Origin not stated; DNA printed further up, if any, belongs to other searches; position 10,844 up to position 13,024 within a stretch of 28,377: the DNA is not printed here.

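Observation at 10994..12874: Stand-alone OLD-family (ABC ATPase plus Toprim) nuclease: class 1 OLD or fused PARIS-like AriAB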

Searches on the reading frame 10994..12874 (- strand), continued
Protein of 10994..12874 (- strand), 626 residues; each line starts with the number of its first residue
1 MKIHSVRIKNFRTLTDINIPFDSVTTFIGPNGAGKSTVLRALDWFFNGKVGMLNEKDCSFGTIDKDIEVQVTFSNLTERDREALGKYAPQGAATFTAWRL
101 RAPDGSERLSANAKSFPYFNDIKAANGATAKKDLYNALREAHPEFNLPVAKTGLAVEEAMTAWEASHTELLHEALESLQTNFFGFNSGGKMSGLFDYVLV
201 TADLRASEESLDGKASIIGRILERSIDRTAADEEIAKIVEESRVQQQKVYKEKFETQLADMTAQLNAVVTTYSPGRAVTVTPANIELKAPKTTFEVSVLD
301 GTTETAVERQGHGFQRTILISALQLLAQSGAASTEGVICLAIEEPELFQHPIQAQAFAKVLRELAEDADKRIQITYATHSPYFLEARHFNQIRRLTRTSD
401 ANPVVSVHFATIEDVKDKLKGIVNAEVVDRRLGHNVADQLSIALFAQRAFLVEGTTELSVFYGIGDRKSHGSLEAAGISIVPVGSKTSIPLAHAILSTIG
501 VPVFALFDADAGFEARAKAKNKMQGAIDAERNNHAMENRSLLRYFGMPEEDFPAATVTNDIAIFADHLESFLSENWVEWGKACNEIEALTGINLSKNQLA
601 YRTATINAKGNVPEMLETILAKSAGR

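Call 49: predict_structure(alignment_id=A2)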
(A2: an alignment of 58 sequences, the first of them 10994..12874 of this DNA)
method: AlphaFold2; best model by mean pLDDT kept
length: 626 residues; sequences in the alignment: 58
mean_pLDDT: 67.8   pTM: 0.43
mean pLDDT of the five models: 67.8, 65.4, 57.7, 57.2, 56.3
residues with pLDDT >= 90: 105; 70-90: 221; 50-70: 155; < 50: 145
segments of 3 or more residues with pLDDT < 50: 180-229, 288-290, 331-410, 442-444
pLDDT, mean of each block of 10 residues (from residue 1): 81 81 66 68 73 68 77 78 66 76 76 69 77 89 86 78 71 57 37 38 34 34 40 53 64 72 63 64 60 68 67 54 56 42 39 43 42 35 24 31 36 70 76 52 63 90 86 73 86 76 90 89 92 92 93 93 93 93 89 78 89 95 89
secondary structure, 60 per line:
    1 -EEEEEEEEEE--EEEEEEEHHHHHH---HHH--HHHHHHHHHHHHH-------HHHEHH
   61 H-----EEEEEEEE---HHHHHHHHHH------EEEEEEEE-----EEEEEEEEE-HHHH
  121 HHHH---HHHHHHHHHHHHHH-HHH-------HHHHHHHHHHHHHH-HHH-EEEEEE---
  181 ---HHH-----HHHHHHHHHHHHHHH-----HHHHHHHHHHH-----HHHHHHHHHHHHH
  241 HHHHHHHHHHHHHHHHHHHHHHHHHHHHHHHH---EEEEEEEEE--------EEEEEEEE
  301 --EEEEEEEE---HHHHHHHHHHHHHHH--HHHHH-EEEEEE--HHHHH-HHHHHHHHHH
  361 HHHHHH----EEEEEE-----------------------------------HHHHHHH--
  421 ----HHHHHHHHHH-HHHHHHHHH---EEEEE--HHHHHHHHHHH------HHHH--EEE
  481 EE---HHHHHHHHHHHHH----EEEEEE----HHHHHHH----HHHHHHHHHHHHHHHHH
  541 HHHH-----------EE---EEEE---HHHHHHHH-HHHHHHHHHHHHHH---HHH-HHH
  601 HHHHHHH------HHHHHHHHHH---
elements in order: E2-11 E14-20 H21-26 H35-47 E67-74 H78-87 E94-101 E107-115 H117-124 H128-141 H153-166 E172-177 H192-206 H212-222 H228-272 E276-284 E293-300 E303-310 H314-328 H331-335 E337-342 H345-349 H351-366 E371-376 H412-418 H425-434 H436-444 E448-452 H455-465 H472-475 E478-482 H486-498 E503-508 H513-519 H524-544 E561-564 H568-575 H577-590 H598-607 H614-623

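Call 51: search_protein_families(library=pfam, alignment_id=A3, max_evalue=0.00001)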
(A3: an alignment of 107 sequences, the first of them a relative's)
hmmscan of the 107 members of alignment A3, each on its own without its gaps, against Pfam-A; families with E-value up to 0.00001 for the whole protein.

A. member 1, L018:1794-5276:+ (1160 aa): 4 families
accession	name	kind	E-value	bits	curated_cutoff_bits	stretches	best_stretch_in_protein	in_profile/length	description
PF00271.37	Helicase_C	-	6.3e-13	49.4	23.5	1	774-901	10-110/110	Helicase conserved C-terminal domain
PF00176.29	SNF2-rel_dom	-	1.1e-12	48.1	24.9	1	320-483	1-174/290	SNF2-related domain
PF04851.21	ResIII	-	2.4e-10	41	22.5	1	316-473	3-163/164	Type III restriction enzyme, res subunit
PF00270.35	DEAD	-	1.9e-06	28.2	26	0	333-473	12-161/167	DEAD/DEAH box helicase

B. families by the number of members that match (of 107 scanned): 100 families (the first 25 are shown)
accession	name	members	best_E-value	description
PF04851.21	ResIII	7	3.8e-38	Type III restriction enzyme, res subunit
PF00270.35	DEAD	7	1.4e-09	DEAD/DEAH box helicase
PF14335.11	DUF4391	6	1.1e-60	Domain of unknown function (DUF4391)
PF01555.25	N6_N4_Mtase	6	6.6e-31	DNA methylase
PF00271.37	Helicase_C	5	3.9e-16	Helicase conserved C-terminal domain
PF00176.29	SNF2-rel_dom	5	1.1e-12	SNF2-related domain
PF00589.27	Phage_integrase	3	1.2e-42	Phage integrase family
PF02661.23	Fic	3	2.1e-21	Fic/DOC family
PF06250.17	YhcG_C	2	6.1e-67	YhcG PDDEXK nuclease domain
PF17761.7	DUF1016_N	2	1.3e-39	DUF1016 N-terminal domain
PF00239.26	Resolvase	2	2.1e-36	Resolvase, N terminal domain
PF00929.31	RNase_T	2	6.6e-36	Exonuclease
PF01935.23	DUF87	2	1.2e-31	Helicase HerA, central domain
PF13361.12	UvrD_C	2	3.3e-25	UvrD-like helicase C-terminal domain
PF07669.17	Eco57I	2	1e-24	Eco57I restriction-modification methylase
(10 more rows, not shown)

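Call 53: search_protein_families(library=phrogs, proteins=[window:10994-12874:-], max_evalue=0.001)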
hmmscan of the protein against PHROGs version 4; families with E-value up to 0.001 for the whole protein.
window:10994-12874:- (626 aa): 12 families
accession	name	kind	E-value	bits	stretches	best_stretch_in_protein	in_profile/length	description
phrog_4747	-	unknown function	6.5e-113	379.9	1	1-617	1-606/610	-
phrog_8323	-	unknown function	1.6e-16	61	2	1-66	49-114/623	-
phrog_7507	-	unknown function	5.5e-15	56.6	1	1-75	2-78/483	-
phrog_3940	-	unknown function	5e-13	49.7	1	2-47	4-50/537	-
phrog_77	-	DNA, RNA and nucleotide metabolism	8.6e-10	38.8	1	1-50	296-348/967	SbcC-like subunit of palindrome specific endonuclease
phrog_1499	-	unknown function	4.7e-09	37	1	1-49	3-52/427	-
phrog_9802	-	unknown function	1.7e-07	31.6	1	1-398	3-342/438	-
phrog_19212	-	unknown function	9.6e-07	28.7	1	1-43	1-46/550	-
phrog_14430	-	unknown function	1.3e-06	28.9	0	324-386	327-384/444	-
phrog_8066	-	unknown function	1.4e-05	25.1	0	337-402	385-447/522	-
phrog_10445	-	unknown function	0.00011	22.5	1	1-49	3-51/296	-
phrog_293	-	moron, auxiliary metabolic gene and host takeover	0.0005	19.1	1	18-42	159-183/1058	ABC transporter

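Call 54: fold_search(model_id=the predicted structure, library=pdb)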
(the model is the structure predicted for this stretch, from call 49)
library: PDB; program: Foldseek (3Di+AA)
matches with E <= 10: 716; with E <= 0.001: 42
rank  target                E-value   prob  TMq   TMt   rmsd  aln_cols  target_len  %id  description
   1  8x5i_B                8.4e-13  1.00  0.25  0.28  27.7       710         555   16  Structure of ATP/Mg2+ bound Gabija GajA (released 2024-02-28)
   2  6p74                  9.4e-13  1.00  0.23  0.28  25.6       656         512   18  OLD nuclease from Thermus Scotoductus (released 2020-01-29)
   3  8u7i_A                6.8e-12  1.00  0.26  0.26  28.0       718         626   15  Structure of the phage immune evasion protein Gad1 bound to the Gabija GajAB complex (released 2023-11-22)
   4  8sm3_A                1.7e-11  1.00  0.23  0.25  27.9       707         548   13  Structure of Bacillus cereus VD045 Gabija GajA-GajB Complex (released 2023-11-22)
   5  8x5i_D                9.4e-11  1.00  0.24  0.27  26.6       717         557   15  Structure of ATP/Mg2+ bound Gabija GajA (released 2024-02-28)
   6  8tjy_A                1.4e-09  1.00  0.23  0.28  24.3       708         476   14  Structure of Gabija AB complex (released 2024-04-24)
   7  8x5i_C                9.5e-09  1.00  0.23  0.28  24.3       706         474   13  Structure of ATP/Mg2+ bound Gabija GajA (released 2024-02-28)
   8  8x5i_A                2.0e-08  1.00  0.22  0.27  24.6       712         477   12  Structure of ATP/Mg2+ bound Gabija GajA (released 2024-02-28)
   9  8jqb_A                3.6e-08  1.00  0.24  0.30  24.2       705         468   13  Structure of Gabija GajA-GajB 4:4 Complex (released 2024-02-28)
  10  8wy4_A                4.7e-08  1.00  0.23  0.29  25.2       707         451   13  GajA tetramer with ATP (released 2024-02-28)
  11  8j4t_A                8.5e-08  1.00  0.24  0.30  24.1       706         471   13  GajA-GajB complex (released 2024-02-21)
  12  7q2x_A                9.5e-08  1.00  0.14  0.19  31.8       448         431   15  Cryo-EM structure of clamped S.cerevisiae condensin-DNA complex (Form I) (released 2022-03-23)
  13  5xns_A                3.1e-07  1.00  0.14  0.21  28.1       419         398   16  Crystal structure of the Smc head domain with an extended coiled coil bound to the C-terminal domain of ScpA derived f (released 2017-08-02)
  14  8jq9_A                3.6e-07  1.00  0.23  0.30  24.8       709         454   14  Structure of Gabija GajA (released 2024-02-28)
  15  6zz6_A                4.8e-07  1.00  0.14  0.23  21.5       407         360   12  Cryo-EM structure of S.cerevisiae cohesin-Scc2-DNA complex (released 2020-09-30)
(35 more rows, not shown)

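Call 55: search_protein_representatives(protein=window:10994-12874:-)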
Query: 626 residues. Proteins with E-value up to 0.001 (for the whole library): 6287; up to 1e-10: 1812; up to 1e-30: 602. The best 150 are listed.
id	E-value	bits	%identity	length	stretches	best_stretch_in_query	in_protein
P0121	6.7e-233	791.0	59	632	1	1-624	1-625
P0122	9.6e-195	665.0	65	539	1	1-474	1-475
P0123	1.2e-190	651.5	51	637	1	1-620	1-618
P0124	5.2e-185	632.9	51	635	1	1-620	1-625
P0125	3.7e-175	600.4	48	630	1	1-622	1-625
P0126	1.7e-174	598.1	48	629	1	1-620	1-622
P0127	1.3e-168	578.7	47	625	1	1-619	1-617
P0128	1.8e-164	565.1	47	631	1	1-620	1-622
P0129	3.2e-162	557.7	46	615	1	1-622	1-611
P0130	2.3e-161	554.8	47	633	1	2-622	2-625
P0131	1.2e-160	552.4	45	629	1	1-620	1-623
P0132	3.4e-159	547.6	45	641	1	1-622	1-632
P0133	1.4e-157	542.3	48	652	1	2-620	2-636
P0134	8.2e-154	529.9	43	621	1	1-620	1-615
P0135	1.1e-151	522.9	46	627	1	1-620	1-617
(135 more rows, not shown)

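Call 57: search_solved_structures(query=A4, max_evalue=1, show_alignments=1)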
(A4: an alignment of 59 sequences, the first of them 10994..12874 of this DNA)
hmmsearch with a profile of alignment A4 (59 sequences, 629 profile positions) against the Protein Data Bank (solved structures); distinct sequences matched with E-value up to 1: 194 (the best 60 are shown).
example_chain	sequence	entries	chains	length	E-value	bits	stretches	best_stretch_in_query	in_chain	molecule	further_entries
6p74_A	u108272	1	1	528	1.9e-57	198.5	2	190-549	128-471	Putative ATP-dependent endonuclease of the OLD family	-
8wy4_A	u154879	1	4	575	7.4e-27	97.4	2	257-573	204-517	Endonuclease GajA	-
8jq9_B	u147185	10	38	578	7.6e-27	97.4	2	257-573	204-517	Endonuclease GajA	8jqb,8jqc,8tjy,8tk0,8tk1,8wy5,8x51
8j4t_A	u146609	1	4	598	8.8e-27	97.2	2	257-573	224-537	Endonuclease GajA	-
8sm3_A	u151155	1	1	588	6.2e-26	94.4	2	257-573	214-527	Endonuclease GajA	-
8u7i_A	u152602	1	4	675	1.1e-25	93.6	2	257-573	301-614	Endonuclease GajA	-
8ee4_A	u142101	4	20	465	7e-14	54.6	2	1-43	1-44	PtuA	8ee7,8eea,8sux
22bu_B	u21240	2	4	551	1.3e-11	47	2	4-45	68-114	AAA family ATPase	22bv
22et_E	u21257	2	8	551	2.8e-11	46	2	4-45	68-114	PtuA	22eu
9vh1_D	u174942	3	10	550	1.3e-10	43.8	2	4-48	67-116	Retron Ec78 probable ATPase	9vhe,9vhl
9vkz_A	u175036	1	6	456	2.2e-10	43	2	4-48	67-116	Retron Ec78 probable ATPase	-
9kjx_B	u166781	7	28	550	9.8e-10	40.9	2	4-48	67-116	AAA family ATPase | Retron I-A effector PtuA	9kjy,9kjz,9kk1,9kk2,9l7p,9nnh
9u9y_A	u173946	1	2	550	1.8e-09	40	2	4-48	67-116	AAA family ATPase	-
1us8_A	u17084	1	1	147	2.9e-09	39.3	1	1-42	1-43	DNA DOUBLE-STRAND BREAK REPAIR RAD50 ATPASE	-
1ii8_A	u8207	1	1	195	3e-09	39.3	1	1-42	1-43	Rad50 ABC-ATPase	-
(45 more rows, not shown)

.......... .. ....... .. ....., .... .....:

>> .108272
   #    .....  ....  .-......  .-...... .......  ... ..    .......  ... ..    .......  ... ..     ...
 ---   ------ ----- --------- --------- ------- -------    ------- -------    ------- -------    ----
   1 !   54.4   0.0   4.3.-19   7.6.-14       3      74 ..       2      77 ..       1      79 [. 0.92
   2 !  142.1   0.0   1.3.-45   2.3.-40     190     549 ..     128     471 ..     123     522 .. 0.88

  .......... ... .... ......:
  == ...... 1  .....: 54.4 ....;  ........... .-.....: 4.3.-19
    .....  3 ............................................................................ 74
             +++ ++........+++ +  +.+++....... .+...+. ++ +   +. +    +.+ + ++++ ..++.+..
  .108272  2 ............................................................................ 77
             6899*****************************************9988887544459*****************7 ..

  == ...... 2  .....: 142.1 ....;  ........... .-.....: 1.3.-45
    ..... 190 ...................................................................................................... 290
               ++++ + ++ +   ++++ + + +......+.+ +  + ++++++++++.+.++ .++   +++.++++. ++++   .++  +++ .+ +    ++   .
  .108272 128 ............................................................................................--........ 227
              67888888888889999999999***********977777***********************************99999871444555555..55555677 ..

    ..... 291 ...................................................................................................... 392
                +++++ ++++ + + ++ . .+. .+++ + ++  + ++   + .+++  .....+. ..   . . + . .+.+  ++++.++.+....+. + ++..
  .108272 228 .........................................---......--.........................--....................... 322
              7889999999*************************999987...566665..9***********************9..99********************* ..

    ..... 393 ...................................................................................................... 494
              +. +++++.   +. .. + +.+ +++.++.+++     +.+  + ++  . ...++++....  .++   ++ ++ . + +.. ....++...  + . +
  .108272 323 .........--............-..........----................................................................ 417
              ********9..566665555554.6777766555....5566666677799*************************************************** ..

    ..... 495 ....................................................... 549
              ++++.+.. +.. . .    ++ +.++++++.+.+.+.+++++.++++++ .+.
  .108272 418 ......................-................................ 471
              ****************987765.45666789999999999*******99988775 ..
